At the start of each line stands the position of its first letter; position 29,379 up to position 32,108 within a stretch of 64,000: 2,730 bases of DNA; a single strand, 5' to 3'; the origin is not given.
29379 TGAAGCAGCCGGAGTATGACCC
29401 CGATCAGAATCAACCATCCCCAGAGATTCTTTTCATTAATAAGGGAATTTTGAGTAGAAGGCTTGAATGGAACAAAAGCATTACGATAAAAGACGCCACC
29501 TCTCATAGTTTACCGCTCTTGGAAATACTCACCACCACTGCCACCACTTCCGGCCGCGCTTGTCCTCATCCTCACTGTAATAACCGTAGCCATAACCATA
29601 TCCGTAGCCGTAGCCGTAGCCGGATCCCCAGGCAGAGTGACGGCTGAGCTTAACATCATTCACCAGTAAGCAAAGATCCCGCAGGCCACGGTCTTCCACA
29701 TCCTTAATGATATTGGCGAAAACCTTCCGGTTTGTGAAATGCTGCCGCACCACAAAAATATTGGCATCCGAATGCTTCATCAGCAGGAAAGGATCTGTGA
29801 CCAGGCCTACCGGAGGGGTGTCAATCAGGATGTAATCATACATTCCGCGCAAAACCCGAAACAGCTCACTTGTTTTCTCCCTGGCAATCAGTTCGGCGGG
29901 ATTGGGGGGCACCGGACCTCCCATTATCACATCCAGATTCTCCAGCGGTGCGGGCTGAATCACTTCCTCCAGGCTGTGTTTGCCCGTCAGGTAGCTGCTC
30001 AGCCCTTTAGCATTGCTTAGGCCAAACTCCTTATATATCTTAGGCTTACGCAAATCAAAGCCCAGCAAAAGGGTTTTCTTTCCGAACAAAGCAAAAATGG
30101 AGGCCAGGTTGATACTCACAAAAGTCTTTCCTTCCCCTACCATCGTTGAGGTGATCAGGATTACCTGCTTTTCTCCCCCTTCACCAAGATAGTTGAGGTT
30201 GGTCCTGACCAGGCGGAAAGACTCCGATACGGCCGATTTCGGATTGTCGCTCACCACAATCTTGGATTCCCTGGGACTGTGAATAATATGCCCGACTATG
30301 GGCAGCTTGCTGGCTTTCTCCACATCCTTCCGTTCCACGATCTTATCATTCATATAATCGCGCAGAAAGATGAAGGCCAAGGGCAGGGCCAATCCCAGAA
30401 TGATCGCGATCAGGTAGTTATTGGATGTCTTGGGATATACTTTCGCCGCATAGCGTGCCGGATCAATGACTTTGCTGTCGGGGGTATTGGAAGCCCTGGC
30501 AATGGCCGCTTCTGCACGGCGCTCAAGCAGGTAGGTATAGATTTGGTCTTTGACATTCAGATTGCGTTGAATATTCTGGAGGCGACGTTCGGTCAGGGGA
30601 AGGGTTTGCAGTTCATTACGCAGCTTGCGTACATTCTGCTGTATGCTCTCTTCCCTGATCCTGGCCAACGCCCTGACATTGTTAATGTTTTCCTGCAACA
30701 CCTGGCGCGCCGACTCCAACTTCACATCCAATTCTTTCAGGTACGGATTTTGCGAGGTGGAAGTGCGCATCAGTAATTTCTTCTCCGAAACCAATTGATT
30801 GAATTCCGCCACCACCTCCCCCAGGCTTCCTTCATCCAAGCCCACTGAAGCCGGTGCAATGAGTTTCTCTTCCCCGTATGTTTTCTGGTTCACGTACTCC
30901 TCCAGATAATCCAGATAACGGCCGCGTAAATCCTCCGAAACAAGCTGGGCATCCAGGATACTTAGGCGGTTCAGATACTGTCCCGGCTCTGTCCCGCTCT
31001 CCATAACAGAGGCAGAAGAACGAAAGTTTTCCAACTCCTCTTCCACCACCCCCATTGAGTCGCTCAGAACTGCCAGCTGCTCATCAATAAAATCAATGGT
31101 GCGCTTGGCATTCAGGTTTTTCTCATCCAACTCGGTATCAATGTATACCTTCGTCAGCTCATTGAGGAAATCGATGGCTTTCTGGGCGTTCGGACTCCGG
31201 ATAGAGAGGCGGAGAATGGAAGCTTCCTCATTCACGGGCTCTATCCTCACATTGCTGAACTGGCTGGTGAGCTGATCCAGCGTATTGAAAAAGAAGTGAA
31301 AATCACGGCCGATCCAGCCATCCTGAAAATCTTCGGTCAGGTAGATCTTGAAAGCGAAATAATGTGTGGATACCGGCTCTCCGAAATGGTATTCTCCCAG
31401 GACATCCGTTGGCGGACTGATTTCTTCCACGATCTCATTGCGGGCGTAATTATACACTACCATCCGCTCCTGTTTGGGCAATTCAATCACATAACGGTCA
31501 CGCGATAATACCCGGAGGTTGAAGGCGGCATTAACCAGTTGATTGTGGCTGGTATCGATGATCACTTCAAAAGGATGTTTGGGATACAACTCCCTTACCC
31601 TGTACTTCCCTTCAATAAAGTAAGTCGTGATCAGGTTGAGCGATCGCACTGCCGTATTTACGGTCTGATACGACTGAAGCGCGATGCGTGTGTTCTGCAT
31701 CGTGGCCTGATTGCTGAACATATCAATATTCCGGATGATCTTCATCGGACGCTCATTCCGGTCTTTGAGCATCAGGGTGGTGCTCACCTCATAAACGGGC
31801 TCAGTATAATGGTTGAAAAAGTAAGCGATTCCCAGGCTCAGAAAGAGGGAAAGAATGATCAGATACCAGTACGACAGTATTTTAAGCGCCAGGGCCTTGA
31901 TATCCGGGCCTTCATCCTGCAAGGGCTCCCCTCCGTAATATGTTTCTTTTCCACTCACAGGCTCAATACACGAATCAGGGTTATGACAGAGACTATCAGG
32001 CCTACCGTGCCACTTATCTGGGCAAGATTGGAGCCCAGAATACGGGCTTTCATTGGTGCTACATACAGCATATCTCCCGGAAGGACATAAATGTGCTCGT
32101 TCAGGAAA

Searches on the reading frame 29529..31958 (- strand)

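Call 74: search_protein_families(library=pfam, proteins=[window:29529-31958:-], max_evalue=0.00001)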
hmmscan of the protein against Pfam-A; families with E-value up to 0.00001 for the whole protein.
window:29529-31958:- (809 aa): 3 families
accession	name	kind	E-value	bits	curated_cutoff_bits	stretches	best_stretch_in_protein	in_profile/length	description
PF13807.11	GNVR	-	4e-10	39.9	27.7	1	457-534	3-81/82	G-rich domain on putative tyrosine kinase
PF13614.12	AAA_31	-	9.1e-10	39.2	27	1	598-746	2-156/177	AAA domain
PF10609.15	ParA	-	9.3e-06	25.7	27.1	0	597-716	3-121/246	NUBPL iron-transfer P-loop NTPase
